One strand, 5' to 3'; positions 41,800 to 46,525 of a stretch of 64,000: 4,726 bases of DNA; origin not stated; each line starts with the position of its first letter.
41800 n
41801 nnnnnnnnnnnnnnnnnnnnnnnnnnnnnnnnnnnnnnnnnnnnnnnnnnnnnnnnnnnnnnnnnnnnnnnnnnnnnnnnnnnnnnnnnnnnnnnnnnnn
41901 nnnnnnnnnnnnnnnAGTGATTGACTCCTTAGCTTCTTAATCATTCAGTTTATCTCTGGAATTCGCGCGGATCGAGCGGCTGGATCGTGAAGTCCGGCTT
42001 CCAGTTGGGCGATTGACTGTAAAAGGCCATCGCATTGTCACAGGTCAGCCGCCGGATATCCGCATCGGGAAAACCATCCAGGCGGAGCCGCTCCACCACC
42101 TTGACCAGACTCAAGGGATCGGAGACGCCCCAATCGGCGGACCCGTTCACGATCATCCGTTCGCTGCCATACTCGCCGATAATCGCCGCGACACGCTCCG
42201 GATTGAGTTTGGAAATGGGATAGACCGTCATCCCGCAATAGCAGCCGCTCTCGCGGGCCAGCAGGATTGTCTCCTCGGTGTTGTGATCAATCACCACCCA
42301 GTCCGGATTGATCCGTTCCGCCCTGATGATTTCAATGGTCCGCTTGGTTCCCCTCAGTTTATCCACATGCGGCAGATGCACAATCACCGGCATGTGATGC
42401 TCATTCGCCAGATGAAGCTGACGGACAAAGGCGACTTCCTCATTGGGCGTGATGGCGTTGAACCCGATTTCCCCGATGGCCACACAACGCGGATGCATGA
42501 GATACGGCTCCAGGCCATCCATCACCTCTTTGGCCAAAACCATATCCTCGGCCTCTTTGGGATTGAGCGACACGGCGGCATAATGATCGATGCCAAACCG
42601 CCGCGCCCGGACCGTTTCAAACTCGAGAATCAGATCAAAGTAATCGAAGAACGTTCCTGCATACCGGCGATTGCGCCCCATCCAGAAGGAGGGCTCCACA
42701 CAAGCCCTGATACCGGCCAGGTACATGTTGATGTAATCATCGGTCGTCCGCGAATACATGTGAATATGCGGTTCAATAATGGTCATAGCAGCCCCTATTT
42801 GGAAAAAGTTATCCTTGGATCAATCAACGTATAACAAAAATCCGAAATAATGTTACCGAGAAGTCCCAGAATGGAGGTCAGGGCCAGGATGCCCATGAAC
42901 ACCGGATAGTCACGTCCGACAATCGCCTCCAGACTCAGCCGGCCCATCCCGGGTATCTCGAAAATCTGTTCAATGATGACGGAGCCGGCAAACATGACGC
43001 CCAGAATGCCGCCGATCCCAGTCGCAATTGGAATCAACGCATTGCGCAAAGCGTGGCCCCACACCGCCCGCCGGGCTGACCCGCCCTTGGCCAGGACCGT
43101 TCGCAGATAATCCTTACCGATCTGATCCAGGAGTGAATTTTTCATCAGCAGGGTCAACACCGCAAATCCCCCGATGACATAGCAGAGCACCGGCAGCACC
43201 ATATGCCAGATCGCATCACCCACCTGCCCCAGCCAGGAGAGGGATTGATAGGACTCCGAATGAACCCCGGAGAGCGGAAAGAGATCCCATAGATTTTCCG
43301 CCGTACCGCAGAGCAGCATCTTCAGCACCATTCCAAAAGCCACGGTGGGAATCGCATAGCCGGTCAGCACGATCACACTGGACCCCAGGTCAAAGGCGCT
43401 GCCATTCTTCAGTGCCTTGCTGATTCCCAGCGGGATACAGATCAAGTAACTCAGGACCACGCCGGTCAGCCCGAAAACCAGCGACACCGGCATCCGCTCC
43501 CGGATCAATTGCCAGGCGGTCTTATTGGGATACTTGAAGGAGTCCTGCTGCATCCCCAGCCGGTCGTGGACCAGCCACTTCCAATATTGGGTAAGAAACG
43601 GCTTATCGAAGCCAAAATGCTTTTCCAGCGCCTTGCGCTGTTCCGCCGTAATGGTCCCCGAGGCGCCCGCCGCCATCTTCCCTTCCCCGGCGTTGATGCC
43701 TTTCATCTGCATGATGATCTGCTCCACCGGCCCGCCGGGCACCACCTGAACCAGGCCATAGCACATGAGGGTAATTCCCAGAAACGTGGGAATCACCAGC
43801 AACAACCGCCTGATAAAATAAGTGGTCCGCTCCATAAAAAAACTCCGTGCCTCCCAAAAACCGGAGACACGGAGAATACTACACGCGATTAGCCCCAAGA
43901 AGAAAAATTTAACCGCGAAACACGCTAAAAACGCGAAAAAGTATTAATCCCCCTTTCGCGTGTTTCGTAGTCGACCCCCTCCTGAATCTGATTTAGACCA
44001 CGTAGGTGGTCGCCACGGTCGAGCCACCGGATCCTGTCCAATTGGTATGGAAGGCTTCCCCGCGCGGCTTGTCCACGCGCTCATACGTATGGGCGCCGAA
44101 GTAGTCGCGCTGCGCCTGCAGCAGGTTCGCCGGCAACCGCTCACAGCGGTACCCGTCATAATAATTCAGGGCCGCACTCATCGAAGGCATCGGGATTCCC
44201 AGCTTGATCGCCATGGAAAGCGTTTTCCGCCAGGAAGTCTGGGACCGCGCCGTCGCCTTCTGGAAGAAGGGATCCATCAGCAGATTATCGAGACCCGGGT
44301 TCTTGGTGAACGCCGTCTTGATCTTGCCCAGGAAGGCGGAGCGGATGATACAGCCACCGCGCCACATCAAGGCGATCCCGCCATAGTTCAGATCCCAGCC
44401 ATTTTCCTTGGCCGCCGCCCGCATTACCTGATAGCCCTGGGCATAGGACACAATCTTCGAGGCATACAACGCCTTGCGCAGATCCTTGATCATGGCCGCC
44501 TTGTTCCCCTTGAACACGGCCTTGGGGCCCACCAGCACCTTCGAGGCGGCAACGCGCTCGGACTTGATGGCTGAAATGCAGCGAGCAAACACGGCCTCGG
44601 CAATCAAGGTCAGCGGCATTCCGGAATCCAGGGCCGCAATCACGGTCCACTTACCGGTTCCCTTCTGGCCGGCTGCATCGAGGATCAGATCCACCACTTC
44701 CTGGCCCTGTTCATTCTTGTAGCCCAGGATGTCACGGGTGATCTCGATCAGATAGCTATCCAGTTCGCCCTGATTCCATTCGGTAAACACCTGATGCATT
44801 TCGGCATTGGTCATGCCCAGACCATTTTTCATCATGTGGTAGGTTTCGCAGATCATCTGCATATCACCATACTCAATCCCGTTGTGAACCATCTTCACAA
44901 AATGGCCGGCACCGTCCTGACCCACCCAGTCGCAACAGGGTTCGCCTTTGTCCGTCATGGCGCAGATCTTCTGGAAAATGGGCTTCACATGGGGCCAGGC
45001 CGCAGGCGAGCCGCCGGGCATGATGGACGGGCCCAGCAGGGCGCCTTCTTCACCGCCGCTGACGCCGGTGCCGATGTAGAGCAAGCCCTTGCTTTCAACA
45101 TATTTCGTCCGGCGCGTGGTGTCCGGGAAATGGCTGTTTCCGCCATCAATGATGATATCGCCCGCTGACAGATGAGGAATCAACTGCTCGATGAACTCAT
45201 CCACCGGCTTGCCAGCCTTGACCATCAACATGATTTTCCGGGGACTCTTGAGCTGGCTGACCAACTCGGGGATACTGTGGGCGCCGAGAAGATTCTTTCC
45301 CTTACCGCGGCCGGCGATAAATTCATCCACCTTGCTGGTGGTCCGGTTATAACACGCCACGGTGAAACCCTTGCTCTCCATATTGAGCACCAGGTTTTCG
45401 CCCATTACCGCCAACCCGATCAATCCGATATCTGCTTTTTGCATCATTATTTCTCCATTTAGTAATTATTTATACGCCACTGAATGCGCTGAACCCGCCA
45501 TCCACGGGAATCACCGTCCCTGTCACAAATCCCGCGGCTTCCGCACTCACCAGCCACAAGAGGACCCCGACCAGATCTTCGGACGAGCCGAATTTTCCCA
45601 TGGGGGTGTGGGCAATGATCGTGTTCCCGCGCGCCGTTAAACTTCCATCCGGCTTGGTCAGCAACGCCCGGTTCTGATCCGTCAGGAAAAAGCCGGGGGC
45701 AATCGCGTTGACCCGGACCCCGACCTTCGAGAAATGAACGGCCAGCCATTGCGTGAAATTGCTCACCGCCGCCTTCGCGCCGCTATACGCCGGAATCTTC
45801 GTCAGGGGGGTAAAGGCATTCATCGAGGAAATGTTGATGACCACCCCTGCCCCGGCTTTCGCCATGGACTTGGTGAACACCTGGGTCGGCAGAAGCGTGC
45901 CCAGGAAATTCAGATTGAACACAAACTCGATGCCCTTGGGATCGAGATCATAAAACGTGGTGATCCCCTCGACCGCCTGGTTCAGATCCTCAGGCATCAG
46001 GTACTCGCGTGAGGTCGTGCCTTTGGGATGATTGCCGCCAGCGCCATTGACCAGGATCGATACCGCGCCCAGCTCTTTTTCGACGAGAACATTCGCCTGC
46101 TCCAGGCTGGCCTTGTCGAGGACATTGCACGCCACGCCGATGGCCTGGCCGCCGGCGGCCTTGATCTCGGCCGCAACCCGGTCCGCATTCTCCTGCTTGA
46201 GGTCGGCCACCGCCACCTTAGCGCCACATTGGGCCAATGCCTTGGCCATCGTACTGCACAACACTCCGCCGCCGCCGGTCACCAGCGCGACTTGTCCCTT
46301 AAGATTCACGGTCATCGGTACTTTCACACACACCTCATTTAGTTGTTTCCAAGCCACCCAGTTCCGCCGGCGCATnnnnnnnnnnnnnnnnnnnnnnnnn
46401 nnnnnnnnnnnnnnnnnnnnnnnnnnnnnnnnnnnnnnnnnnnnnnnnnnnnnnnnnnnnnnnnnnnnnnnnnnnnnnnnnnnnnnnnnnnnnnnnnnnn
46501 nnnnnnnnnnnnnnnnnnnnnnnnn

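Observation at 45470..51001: LarA-family (nickel-pincer cofactor) racemase/epimerase homolog inside a gnd-linked sugar-acid cluster, with no larB/C/E in the window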

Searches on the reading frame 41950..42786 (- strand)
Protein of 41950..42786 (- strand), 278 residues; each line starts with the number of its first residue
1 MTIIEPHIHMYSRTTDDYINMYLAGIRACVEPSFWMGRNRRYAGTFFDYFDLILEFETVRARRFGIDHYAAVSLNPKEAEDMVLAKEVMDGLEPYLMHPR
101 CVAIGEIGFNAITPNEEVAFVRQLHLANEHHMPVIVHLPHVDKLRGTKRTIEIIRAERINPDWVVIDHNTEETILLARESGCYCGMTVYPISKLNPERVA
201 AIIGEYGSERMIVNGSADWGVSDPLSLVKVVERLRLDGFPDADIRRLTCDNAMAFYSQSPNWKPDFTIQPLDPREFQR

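Call 7: search_protein_families(library=pfam, proteins=[window:41950-42786:-])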
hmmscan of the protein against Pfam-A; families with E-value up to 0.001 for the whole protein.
window:41950-42786:- (278 aa): 1 family
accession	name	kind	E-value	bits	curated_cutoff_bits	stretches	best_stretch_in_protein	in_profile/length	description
PF01026.27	TatD_DNase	-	4.7e-13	49.6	27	1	61-211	48-198/253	TatD related DNase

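Call 56: search_protein_families(library=ncbifam, proteins=[window:41950-42786:-], max_evalue=1e-8)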
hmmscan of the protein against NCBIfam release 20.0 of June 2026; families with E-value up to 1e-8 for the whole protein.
window:41950-42786:- (278 aa): 1 family
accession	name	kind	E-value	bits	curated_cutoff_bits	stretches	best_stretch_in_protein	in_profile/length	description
TIGR00010.1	TIGR00010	subfamily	9.6e-10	38.3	206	1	68-166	55-151/253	YchF/TatD family DNA exonuclease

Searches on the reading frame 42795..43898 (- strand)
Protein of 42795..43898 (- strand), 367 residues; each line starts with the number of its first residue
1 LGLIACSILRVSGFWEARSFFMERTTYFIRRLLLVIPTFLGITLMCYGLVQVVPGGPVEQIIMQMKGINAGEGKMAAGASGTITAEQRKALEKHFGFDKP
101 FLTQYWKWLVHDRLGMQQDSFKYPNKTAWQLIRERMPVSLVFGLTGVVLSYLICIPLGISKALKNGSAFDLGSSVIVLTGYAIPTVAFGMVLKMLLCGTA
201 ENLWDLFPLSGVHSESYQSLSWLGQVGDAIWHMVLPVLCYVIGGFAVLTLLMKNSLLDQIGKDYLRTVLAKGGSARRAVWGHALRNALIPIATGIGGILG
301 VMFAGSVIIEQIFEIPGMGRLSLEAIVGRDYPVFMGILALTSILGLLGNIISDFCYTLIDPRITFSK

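Call 7: search_protein_families(library=pfam, proteins=[window:42795-43898:-])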
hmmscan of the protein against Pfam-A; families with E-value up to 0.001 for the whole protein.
window:42795-43898:- (367 aa): 1 family
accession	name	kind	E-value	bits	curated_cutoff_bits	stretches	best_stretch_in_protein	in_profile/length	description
PF00528.27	BPD_transp_1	-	3e-32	112.3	26.4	1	155-364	2-183/184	Binding-protein-dependent transport system inner membrane component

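Call 56: search_protein_families(library=ncbifam, proteins=[window:42795-43898:-], max_evalue=1e-8)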
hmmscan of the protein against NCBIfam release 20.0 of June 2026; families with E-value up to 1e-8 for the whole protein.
window:42795-43898:- (367 aa): 12 families
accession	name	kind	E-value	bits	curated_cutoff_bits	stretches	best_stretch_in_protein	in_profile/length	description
NF011712.0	PRK15133.1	subfamily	4e-87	292.5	445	2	89-366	87-362/364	microcin C ABC transporter permease YejB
NF045470.1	Opp2B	equivalog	2.8e-57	194.2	350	1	31-363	1-299/300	nickel ABC transporter permease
NF045472.1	Opp4B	equivalog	1.1e-55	189.2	450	1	26-363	3-318/319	oligopeptide ABC transporter permease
NF008161.0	PRK10914.1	equivalog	1.3e-53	182.4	590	1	27-366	4-338/339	dipeptide ABC transporter permease DppB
NF045471.1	Opp3B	equivalog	6.5e-49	167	480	1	26-365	3-304/308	oligopeptide ABC transporter permease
TIGR02789.1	nickel_nikB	equivalog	1.9e-48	165.4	447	1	26-364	3-307/314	nickel ABC transporter permease subunit NikB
NF045469.1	Opp1B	equivalog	2.2e-45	155.5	380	1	26-363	3-306/307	nickel/cobalt ABC transporter permease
NF011661.0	PRK15081.1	equivalog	2.9e-39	135.4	463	1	26-365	3-305/306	glutathione ABC transporter permease GsiC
NF007677.0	PRK10352.1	equivalog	2.1e-37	128.9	433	1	26-364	3-307/314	nickel ABC transporter permease subunit NikB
NF007008.0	PRK09471.1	equivalog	2.3e-37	129.1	388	1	27-364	4-305/306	oligopeptide ABC transporter permease OppB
NF043081.1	MMSYN1_0165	equivalog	2.9e-36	125.3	350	1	123-367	161-388/388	oligopeptide ABC transporter permease OppB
NF011690.0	PRK15110.1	equivalog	3.2e-20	72.8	432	1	128-361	66-311/321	putrescine export ABC transporter permease SapB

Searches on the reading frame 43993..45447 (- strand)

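Call 3: search_protein_families(library=pfam, proteins=[window:43993-45447:-])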
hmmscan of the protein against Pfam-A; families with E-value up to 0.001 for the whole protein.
window:43993-45447:- (484 aa): 2 families
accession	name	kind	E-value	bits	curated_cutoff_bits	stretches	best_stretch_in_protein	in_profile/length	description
PF00393.24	6PGD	-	1.2e-134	448.7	27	1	181-470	1-290/290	6-phosphogluconate dehydrogenase, C-terminal domain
PF03446.21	NAD_binding_2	-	4.2e-49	167.1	21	1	6-171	1-155/161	NAD binding domain of 6-phosphogluconate dehydrogenase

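Call 4: search_protein_families(library=ncbifam, proteins=[window:43993-45447:-])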
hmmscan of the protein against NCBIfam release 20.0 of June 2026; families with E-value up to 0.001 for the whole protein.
window:43993-45447:- (484 aa): 9 families
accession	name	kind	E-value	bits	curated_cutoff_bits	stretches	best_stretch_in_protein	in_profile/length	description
TIGR00873.1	gnd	equivalog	8.4e-231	766.7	426.7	1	6-471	1-466/467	decarboxylating NADP(+)-dependent phosphogluconate dehydrogenase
NF006765.0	PRK09287.1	equivalog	4.9e-218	724.8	413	1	2-474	1-471/476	NADP-dependent phosphogluconate dehydrogenase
NF007161.0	PRK09599.1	subfamily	2.1e-83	280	271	2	6-306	2-287/302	NADP-dependent phosphogluconate dehydrogenase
TIGR00872.1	gnd_rel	equivalog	3.7e-66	223.4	297.2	2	7-305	3-283/299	phosphogluconate dehydrogenase (NAD(+)-dependent, decarboxylating)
TIGR01505.1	tartro_sem_red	equivalog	3e-11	43.1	340.75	1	7-202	2-186/291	2-hydroxy-3-oxopropionate reductase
NF008592.0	PRK11559.1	equivalog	2.4e-10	40.2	397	1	5-188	3-175/296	2-hydroxy-3-oxopropionate reductase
TIGR01692.1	HIBADH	equivalog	7.1e-10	38.7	291.6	1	10-220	2-200/288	3-hydroxyisobutyrate dehydrogenase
NF043037.1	ThreonDh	equivalog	1.9e-06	27.5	350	1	4-201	2-189/297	L-threonate dehydrogenase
NF011633.0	PRK15059.1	equivalog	3.6e-06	26.4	451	1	7-162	3-153/292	2-hydroxy-3-oxopropionate reductase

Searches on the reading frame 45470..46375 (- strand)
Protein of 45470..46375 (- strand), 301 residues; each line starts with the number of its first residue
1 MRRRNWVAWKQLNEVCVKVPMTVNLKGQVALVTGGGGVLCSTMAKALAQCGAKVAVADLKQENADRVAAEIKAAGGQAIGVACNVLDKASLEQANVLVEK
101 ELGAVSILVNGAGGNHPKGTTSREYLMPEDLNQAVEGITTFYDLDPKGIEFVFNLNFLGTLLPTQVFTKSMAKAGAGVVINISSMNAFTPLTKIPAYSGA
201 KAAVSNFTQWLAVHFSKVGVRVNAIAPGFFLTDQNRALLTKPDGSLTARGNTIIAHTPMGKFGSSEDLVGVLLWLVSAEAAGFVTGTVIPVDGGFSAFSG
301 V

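Call 3: search_protein_families(library=pfam, proteins=[window:45470-46375:-])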
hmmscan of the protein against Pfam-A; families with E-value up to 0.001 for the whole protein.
window:45470-46375:- (301 aa): 3 families
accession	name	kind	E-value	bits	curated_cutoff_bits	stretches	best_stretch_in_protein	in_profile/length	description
PF00106.31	adh_short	-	1.1e-41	142.9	26.6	1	28-238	1-190/195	short chain dehydrogenase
PF13561.12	adh_short_C2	-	6.9e-39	134.2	27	1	42-296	11-236/236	Enoyl-(Acyl carrier protein) reductase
PF08659.16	KR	-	0.00043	20.7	22.6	1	30-113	3-90/180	KR domain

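Call 4: search_protein_families(library=ncbifam, proteins=[window:45470-46375:-])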
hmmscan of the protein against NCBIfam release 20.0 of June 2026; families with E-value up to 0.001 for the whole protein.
window:45470-46375:- (301 aa): 226 families (the best 25 are shown)
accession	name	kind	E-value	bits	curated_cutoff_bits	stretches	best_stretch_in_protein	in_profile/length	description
NF006132.0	PRK08277.1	subfamily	1.2e-127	425.1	281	1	20-301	3-280/280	D-mannonate oxidoreductase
NF005559.1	PRK07231.1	subfamily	4.4e-51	173.8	215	2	140-295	96-247/249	glucose 1-dehydrogenase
NF006070.0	PRK08213.1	subfamily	4.3e-49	167.4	279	2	149-297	113-258/259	gluconate 5-dehydrogenase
NF004773.0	PRK06113.1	equivalog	7.4e-44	150.1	367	2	132-294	94-249/255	7-alpha-hydroxysteroid dehydrogenase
NF005853.0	PRK07774.1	equivalog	1.8e-43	148.8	303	2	152-295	113-246/250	SDR family oxidoreductase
NF004198.0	PRK05653.1-3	equivalog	1.9e-42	145.5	296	1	24-295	4-246/248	3-oxoacyl-ACP reductase FabG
NF004791.0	PRK06138.1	equivalog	3.3e-42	144.5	312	2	139-297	95-251/252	SDR family oxidoreductase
NF005488.0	PRK07097.1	equivalog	9.8e-42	142.9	369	2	150-299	112-261/266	gluconate 5-dehydrogenase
NF004778.0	PRK06124.1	equivalog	2.2e-40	138.7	303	1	23-297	7-254/256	SDR family oxidoreductase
NF009466.0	PRK12826.1-2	subfamily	3.4e-40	138.1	222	1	27-295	3-244/248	3-oxoacyl-ACP reductase FabG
NF005446.0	PRK07035.1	equivalog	3.6e-39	134.6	373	2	145-295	109-253/255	SDR family oxidoreductase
NF004818.0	PRK06172.1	equivalog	5e-39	134.2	336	2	149-297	109-252/253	SDR family oxidoreductase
NF005752.0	PRK07576.1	subfamily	5.9e-39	134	321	2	143-297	104-252/271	SDR family oxidoreductase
NF004774.0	PRK06114.1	equivalog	1e-38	133.2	360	2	145-297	114-261/262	SDR family oxidoreductase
NF005402.0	PRK06949.1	equivalog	1.4e-38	132.6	358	1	21-296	3-259/260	SDR family oxidoreductase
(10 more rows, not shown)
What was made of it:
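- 45470..46375 (-): SDR of the D-mannonate oxidoreductase (fructuronate reductase, UxaD-like) type. The likely true start is M21, at 46315. NCBIfam NF006132, 425 bits (cut-off 281) (call 4).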

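Call 32: search_solved_structures(query=window:45470-46375:-, max_evalue=1e-30)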
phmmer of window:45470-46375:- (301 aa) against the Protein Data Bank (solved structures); distinct sequences matched with E-value up to 1e-30: 13.
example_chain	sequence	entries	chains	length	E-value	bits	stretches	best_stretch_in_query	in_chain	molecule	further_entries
4wuv_A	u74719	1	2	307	1.2e-98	333.3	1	14-301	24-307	2-hydroxycyclohexanecarboxyl-CoA dehydrogenase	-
8hdi_A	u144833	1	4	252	1.6e-37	132.7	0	142-294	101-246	7-alpha-hydroxysteroid dehydrogenase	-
8hs4_A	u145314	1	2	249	2.1e-37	132.4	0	142-294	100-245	7-alpha-hydroxysteroid dehydrogenase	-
3gaf_A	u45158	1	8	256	2.5e-37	132.1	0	142-294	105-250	7-ALPHA-HYDROXYSTEROID DEHYDROGENASE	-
8hax_A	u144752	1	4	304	3e-37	131.8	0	142-294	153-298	7-alpha-hydroxysteroid dehydrogenase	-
8hdn_A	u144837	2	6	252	3.6e-37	131.6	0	142-294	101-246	7-alpha-hydroxysteroid dehydrogenase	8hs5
8hs9_E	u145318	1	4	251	4.1e-37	131.4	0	142-294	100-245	7-alpha-hydroxysteroid dehydrogenase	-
8hs6_A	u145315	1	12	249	1.1e-36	130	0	142-294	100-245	7-alpha-hydroxysteroid dehydrogenase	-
8hsa_G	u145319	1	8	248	1.8e-36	129.3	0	142-294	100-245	7-alpha-hydroxysteroid dehydrogenase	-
8hde_A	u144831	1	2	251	2.2e-36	129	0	142-294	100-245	7-alpha-hydroxysteroid dehydrogenase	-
4z9x_A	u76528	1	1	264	1.6e-34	122.9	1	24-300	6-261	Gluconate 5-dehydrogenase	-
8sy8_A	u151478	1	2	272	3.5e-33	118.5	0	23-295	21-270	4-formylbenzenesulfonate dehydrogenase TsaC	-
3cxr_A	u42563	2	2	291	5e-33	118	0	24-300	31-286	Dehydrogenase with different specificities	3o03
